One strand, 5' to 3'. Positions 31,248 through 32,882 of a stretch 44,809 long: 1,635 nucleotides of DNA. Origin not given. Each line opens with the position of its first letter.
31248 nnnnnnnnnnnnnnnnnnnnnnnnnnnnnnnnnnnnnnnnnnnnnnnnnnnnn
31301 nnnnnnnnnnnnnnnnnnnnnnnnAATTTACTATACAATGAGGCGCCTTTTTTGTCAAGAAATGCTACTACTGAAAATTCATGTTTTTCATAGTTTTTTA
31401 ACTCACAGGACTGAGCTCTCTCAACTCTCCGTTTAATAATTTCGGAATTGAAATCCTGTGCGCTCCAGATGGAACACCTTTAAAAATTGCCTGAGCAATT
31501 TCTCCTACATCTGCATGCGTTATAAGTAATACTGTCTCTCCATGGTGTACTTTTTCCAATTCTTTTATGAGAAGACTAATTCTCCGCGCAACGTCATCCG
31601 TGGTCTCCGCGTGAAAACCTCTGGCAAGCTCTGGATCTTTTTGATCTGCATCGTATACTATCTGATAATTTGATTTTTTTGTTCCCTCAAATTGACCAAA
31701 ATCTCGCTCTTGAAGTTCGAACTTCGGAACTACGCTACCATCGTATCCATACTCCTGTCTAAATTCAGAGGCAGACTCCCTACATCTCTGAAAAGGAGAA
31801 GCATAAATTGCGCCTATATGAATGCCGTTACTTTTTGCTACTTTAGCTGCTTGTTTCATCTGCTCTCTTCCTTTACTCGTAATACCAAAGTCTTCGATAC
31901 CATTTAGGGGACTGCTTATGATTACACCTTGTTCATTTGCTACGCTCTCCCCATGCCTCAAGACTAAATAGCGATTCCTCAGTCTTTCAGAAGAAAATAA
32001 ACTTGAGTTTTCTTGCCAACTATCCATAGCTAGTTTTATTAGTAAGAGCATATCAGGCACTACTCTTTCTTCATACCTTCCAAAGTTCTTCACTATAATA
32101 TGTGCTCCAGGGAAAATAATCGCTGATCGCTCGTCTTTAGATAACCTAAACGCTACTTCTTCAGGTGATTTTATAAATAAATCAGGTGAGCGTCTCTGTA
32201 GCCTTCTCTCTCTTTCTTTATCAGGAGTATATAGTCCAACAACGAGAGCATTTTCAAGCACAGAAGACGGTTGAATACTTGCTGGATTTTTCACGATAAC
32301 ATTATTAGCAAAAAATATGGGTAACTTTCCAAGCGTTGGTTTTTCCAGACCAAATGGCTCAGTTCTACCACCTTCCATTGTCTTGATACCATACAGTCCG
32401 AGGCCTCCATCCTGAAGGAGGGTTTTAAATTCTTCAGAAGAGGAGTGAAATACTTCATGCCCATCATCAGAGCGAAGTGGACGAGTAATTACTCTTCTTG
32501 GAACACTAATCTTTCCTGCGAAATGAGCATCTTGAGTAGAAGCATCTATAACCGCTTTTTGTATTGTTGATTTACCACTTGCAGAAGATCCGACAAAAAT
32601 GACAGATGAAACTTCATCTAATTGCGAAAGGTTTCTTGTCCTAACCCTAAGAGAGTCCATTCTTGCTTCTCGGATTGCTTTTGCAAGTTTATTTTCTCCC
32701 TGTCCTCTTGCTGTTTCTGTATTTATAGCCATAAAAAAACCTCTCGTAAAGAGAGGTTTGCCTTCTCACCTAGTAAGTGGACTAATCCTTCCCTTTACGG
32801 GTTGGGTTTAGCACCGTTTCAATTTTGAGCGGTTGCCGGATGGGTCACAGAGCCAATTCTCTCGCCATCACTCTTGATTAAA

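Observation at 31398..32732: The S-box-controlled gene is a P-loop kinase / histidine phosphatase fusion, outside the known S-box regulon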

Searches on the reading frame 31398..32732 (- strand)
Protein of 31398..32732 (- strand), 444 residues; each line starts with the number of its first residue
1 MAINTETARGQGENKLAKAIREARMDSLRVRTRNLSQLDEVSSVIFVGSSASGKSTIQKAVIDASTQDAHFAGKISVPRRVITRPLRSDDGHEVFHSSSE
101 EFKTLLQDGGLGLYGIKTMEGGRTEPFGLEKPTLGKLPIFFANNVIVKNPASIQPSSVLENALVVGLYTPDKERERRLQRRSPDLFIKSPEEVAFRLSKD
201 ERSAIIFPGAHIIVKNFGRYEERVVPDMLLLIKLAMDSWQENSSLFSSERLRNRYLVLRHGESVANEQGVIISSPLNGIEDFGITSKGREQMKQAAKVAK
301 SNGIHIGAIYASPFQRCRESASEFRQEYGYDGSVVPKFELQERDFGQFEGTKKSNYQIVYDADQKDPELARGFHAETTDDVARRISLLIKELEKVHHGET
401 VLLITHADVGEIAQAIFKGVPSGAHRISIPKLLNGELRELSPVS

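Call 3: search_protein_families(library=pfam, proteins=[window:31398-32732:-], max_evalue=1)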
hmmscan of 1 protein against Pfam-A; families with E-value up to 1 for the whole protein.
window:31398-32732:- (444 aa): 4 families
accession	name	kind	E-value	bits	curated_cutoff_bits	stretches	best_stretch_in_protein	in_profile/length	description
PF00300.27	His_Phos_1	-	1.5e-26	93.7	21.7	1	257-424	3-165/194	Histidine phosphatase superfamily (branch 1)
PF00625.27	Guanylate_kin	-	0.00078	19.6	25.2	1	43-107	4-64/182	Guanylate kinase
PF13671.12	AAA_33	-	0.03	15.1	27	0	44-61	2-19/143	AAA domain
PF13555.12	AAA_29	-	0.14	12.4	27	1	42-60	23-41/61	P-loop containing region of AAA domain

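Call 4: search_protein_families(library=ncbifam, proteins=[window:31398-32732:-], max_evalue=1)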
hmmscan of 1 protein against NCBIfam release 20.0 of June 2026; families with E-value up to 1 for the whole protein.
window:31398-32732:- (444 aa): 25 families
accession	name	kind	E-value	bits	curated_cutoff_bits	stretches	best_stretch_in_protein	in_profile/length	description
NF005567.0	PRK07238.1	equivalog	2.9e-16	59.8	326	1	253-407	178-327/378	bifunctional RNase H/acid phosphatase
TIGR03162.1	ribazole_cobC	equivalog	3.2e-16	59.3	162.9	1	258-421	4-159/176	alpha-ribazole phosphatase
NF038349.1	dPGM_arch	equivalog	4.9e-13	49.4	225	1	257-408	3-139/194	2,3-diphosphoglycerate-dependent phosphoglycerate mutase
TIGR03848.1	MSMEG_4193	subfamily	1.7e-11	44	203.85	1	256-413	3-159/204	MSMEG_4193 family putative phosphomutase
NF045917.1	PhserinePhPspA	equivalog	1.6e-08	34.5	350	1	255-407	4-151/211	phosphoserine phosphatase PspA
NF011580.0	PRK15004.1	equivalog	6.2e-08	32.9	250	1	255-412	3-155/203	adenosylcobalamin/alpha-ribazole phosphatase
NF002339.0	PRK01295.1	equivalog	2.1e-07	30.6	316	1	255-364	4-110/206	2,3-bisphosphoglycerate-dependent phosphoglycerate mutase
NF010713.0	PRK14115.1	equivalog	2.3e-07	30.3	305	1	255-364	4-109/248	2,3-diphosphoglycerate-dependent phosphoglycerate mutase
TIGR01258.1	pgm_1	subfamily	6.7e-07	29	81.7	1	256-364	4-108/245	2,3-bisphosphoglycerate-dependent phosphoglycerate mutase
NF010718.0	PRK14120.1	equivalog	2.1e-06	27.2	366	1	254-364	6-112/249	phosphoglyceromutase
NF009994.0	PRK13463.1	equivalog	3.7e-06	26.9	277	1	256-420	6-165/203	phosphoserine phosphatase 1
TIGR00249.1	sixA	equivalog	7.5e-05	22.6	74.5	1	283-329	22-68/154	phosphohistidine phosphatase SixA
NF009993.0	PRK13462.1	equivalog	8e-05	22.4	226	1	252-355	5-98/203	acid phosphatase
NF002901.0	PRK03482.1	equivalog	0.00031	20.4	261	1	255-426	5-170/215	2,3-diphosphoglycerate-dependent phosphoglycerate mutase GpmB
TIGR02322.1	phosphon_PhnN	equivalog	0.00051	19.8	156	1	44-112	4-67/179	phosphonate metabolism protein/1,5-bisphosphokinase (PRPP-forming) PhnN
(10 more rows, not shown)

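Call 6: find_homologous_proteins(query=window:31398-32732:-, max_evalue=0.001)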
Query window:31398-32732:- (444 aa): 34 proteins with E <= 0.001 among 8000 candidates.
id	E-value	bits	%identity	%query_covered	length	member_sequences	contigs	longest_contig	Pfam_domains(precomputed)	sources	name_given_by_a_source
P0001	2.3e-288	974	100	100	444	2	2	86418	PF00300.28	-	-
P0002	1.2e-134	468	53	93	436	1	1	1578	PF00300.28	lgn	-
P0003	7.8e-134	465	53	93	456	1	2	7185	PF00300.28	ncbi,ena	-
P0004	1.0e-127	445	51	94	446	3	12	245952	PF00300.28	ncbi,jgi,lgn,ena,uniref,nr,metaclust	ncbi:hypothetical protein A3C23_00220 [Candidatus Roizmanbacteria bacterium RIFCSPHIGHO2_02_FULL_37_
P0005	1.4e-56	210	52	47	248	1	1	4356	-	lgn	-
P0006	3.5e-55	206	46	51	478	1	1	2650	PF00293.35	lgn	-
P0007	9.8e-55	204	45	50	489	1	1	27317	PF00293.35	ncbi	-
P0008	3.7e-54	202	44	52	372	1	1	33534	PF00293.35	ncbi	-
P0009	9.1e-51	191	44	50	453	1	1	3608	PF00293.35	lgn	-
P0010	4.9e-49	186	41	52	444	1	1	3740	PF00293.35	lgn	-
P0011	5.6e-49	185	40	51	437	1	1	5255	PF00293.35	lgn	-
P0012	9.2e-49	185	40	52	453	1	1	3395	PF00293.35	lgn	-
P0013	6.8e-48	182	40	52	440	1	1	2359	PF00293.35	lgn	-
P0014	1.0e-47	181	41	52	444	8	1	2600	PF00293.35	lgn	-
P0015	1.6e-47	181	41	52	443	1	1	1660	PF00293.35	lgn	-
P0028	4.0e-44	169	40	49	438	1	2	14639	PF00293.35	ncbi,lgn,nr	ncbi:MAG: NUDIX domain-containing protein [Candidatus Liptonbacteria bacterium]|nr:NUDIX domain-cont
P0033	3.2e-39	153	38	52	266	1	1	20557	-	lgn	-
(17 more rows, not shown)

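Call 24: find_encoding_contigs(protein=P0005, flank=4000, max_places=4)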
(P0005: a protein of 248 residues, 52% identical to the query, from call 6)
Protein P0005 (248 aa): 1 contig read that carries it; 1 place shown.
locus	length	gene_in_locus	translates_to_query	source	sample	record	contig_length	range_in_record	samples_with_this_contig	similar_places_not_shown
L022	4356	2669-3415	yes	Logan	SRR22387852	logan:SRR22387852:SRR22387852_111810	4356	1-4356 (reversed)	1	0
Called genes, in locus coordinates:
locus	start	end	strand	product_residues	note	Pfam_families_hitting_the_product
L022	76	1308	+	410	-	PF01053:Cys_Met_Meta_PP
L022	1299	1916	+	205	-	PF06821:Ser_hydrolase, PF12697:Abhydrolase_6 (faint)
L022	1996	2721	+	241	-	PF00300:His_Phos_1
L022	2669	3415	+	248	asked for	-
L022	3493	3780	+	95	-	PF04221:RelB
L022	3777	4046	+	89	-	PF05016:ParE_toxin (weak), PF15738:YafQ_toxin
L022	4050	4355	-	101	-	?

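Call 25: find_encoding_contigs(protein=P0033, flank=5000, max_places=4)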
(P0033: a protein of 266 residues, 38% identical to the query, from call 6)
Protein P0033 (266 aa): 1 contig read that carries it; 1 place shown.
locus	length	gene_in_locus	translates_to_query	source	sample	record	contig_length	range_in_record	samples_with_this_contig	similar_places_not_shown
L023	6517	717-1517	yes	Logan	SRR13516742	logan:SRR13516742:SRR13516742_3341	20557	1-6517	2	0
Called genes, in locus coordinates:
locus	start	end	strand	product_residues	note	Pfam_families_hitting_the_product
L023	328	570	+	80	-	PF01541:GIY-YIG, PF10544:T5orf172 (weak)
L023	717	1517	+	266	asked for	-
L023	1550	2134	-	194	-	PF03167:UDG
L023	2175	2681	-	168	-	PF00149:Metallophos, PF12850:Metallophos_2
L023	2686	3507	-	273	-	PF01261:AP_endonuc_2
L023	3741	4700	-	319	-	PF01368:DHH, PF02272:DHHA1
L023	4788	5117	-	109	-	PF02033:RBFA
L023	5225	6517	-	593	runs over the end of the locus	PF04760:IF2_N (weak), PF00009:GTP_EFTU, PF00071:Ras (weak), PF01926:MMR_HSR1, PF02421:FeoB_N (faint), PF22042:EF-G_D2, PF03144:GTP_EFTU_D2 (faint), PF11987:IF-2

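Call 39: predict_structure(alignment_id=A1)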
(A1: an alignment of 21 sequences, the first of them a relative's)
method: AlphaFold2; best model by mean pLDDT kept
length: 444 residues; sequences in the alignment: 21
mean_pLDDT: 79.2   pTM: 0.61
mean pLDDT of the five models: 79.2, 75.8, 75.8, 75.8, 75.2
residues with pLDDT >= 90: 158; 70-90: 198; 50-70: 33; < 50: 55
segments of 3 or more residues with pLDDT < 50: 1-12, 247-249, 267-286, 427-444
pLDDT, mean of each block of 10 residues (from residue 1): 29 71 91 86 91 93 93 93 86 90 90 89 90 90 83 83 93 92 89 87 75 94 95 89 55 72 51 43 52 80 87 89 93 94 80 75 74 84 87 86 85 71 56 32 28
secondary structure, 60 per line:
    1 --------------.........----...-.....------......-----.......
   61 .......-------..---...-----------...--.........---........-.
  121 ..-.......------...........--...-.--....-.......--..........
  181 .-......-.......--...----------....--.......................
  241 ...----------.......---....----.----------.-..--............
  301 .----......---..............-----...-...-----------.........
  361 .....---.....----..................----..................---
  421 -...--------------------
elements in order: H15-23 E28-30 H32-36 E43-48 H54-67 E80-82 E94-96 H99-107 E111-118 E124-130 E137-143 H144-147 H157-160 E162-168 H171-181 H183-188 H190-196 E212-215 H218-243 E254-260 H264-267 H289-301 E306-311 H315-328 E334-336 H352-365 H369-373 H378-395 E400-406 H407-417

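Call 44: fold_search(model_id=the predicted structure, library=pdb)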
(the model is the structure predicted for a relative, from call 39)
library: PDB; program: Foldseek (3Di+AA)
matches with E <= 10: 904; with E <= 0.001: 237
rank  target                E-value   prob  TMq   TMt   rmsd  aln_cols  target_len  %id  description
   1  5htk_A                2.2e-08  1.00  0.29  0.30  16.2       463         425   15  Human Heart 6-Phosphofructo-2-Kinase/Fructose-2,6-Bisphosphatase (PFKFB2) (released 2016-11-16)
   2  5htk_B                2.8e-08  1.00  0.29  0.31  16.2       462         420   14  Human Heart 6-Phosphofructo-2-Kinase/Fructose-2,6-Bisphosphatase (PFKFB2) (released 2016-11-16)
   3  5ajy                  6.0e-08  1.00  0.31  0.31  15.7       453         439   15  Human PFKFB3 in complex with an indole inhibitor 4 (released 2015-04-22)
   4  5ajw                  8.9e-08  1.00  0.31  0.31  15.8       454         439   16  Human PFKFB3 in complex with an indole inhibitor 2 (released 2015-04-22)
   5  1tip_A                1.5e-07  1.00  0.29  0.61   6.7       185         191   23  THE BISPHOSPHATASE DOMAIN OF THE BIFUNCTIONAL RAT LIVER 6-PHOSPHOFRUCTO-2-KINASE/FRUCTOSE-2,6-BISPHOSPHATASE (released 1998-01-28)
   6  5ajx                  1.5e-07  1.00  0.31  0.31  15.8       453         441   15  Human PFKFB3 in complex with an indole inhibitor 3 (released 2015-04-22)
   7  4ma4                  1.6e-07  1.00  0.31  0.31  16.1       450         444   15  S-glutathionylated PFKFB3 (released 2013-12-11)
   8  4ij6_B                2.3e-07  1.00  0.30  0.61   7.4       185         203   22  Crystal Structure of a Novel-type Phosphoserine Phosphatase Mutant (H9A) from <i>Hydrogenobacter thermophilus</i> TK-6 (released 2013-03-20)
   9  6hvj                  2.4e-07  1.00  0.31  0.32  15.9       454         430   16  Human PFKFB3 in complex with a N-Aryl 6-Aminoquinoxaline inhibitor 3 (released 2018-11-14)
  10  5hr5                  3.3e-07  1.00  0.29  0.31  15.5       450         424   15  Bovine Heart 6-Phosphofructo-2-Kinase/Fructose-2,6-Bisphosphatase (PFKFB2) (released 2016-11-16)
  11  5ajz                  3.9e-07  1.00  0.31  0.31  15.8       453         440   15  Human PFKFB3 in complex with an indole inhibitor 5 (released 2015-04-22)
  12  6etj                  4.4e-07  1.00  0.29  0.30  16.3       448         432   16  HUMAN PFKFB3 IN COMPLEX WITH KAN0438241 (released 2018-11-07)
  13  6ic0                  4.4e-07  1.00  0.29  0.30  17.3       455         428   16  Human PFKFB3 in complex with a N-Aryl 6-Aminoquinoxaline inhibitor 4 (released 2019-01-23)
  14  4ij5_A                4.6e-07  1.00  0.29  0.57   7.5       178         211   22  Crystal Structure of a Novel-type Phosphoserine Phosphatase from <i>Hydrogenobacter thermophilus</i> TK-6 (released 2013-03-20)
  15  5ajv                  4.6e-07  1.00  0.31  0.31  15.9       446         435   17  Human PFKFB3 in complex with an indole inhibitor 1 (released 2015-04-22)
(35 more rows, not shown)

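Call 81: search_protein_families(library=ncbifam, proteins=[P0028, P0007, L022:76-1308:+, L022:1299-1916:+], max_evalue=0.00001)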
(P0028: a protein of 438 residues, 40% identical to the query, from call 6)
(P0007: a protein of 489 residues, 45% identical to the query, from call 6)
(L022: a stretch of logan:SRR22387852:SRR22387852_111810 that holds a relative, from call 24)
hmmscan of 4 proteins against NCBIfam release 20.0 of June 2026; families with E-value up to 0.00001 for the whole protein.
P0028 (438 aa): 1 family
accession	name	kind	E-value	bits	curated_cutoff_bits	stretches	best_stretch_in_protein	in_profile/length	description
TIGR02322.1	phosphon_PhnN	equivalog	3.6e-10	39.8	156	1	243-423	4-170/179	phosphonate metabolism protein/1,5-bisphosphokinase (PRPP-forming) PhnN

P0007 (489 aa): 1 family
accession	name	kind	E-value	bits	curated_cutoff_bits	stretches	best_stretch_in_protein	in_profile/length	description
TIGR02322.1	phosphon_PhnN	equivalog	5.9e-08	32.6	156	1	294-435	4-134/179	phosphonate metabolism protein/1,5-bisphosphokinase (PRPP-forming) PhnN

L022:76-1308:+ (410 aa): 9 families
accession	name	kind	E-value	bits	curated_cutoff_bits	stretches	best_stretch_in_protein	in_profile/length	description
NF006347.0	PRK08574.1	equivalog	1.8e-16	59.9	477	1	41-262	30-241/385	cystathionine gamma-synthase family protein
NF005758.0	PRK07582.1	equivalog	8.1e-13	47.8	440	1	44-314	37-286/372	cystathionine gamma-lyase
NF005456.0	PRK07050.1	equivalog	2.6e-10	39.5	500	1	27-313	32-298/394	cystathionine beta-lyase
TIGR01329.1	cysta_beta_ly_E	equivalog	2.1e-09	36.5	487.5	1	50-257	35-234/383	cystathionine beta-lyase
NF004609.0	PRK05939.1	equivalog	8.5e-09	34.8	555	1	57-315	55-316/412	cystathionine gamma-synthase family protein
NF005047.0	PRK06460.1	equivalog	1.8e-08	33.7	501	1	66-313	48-277/376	hypothetical protein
TIGR01325.1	O_suc_HS_sulf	equivalog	2.8e-08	32.8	510.05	1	85-315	74-288/380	O-succinylhomoserine sulfhydrylase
NF005871.0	PRK07811.1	equivalog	9.5e-07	27.7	513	1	32-313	33-294/389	cystathionine gamma-synthase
TIGR01324.1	cysta_beta_ly_B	equivalog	3.4e-06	26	365.9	1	45-314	32-283/377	cystathionine beta-lyase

L022:1299-1916:+ (205 aa): 0 families

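Call 88: search_protein_families(library=padloc, proteins=[window:31398-32732:-, P0028], max_evalue=0.01)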
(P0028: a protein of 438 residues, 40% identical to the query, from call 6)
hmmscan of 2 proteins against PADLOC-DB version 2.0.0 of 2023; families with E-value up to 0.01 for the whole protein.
window:31398-32732:- (444 aa): 0 families

P0028 (438 aa): 0 families
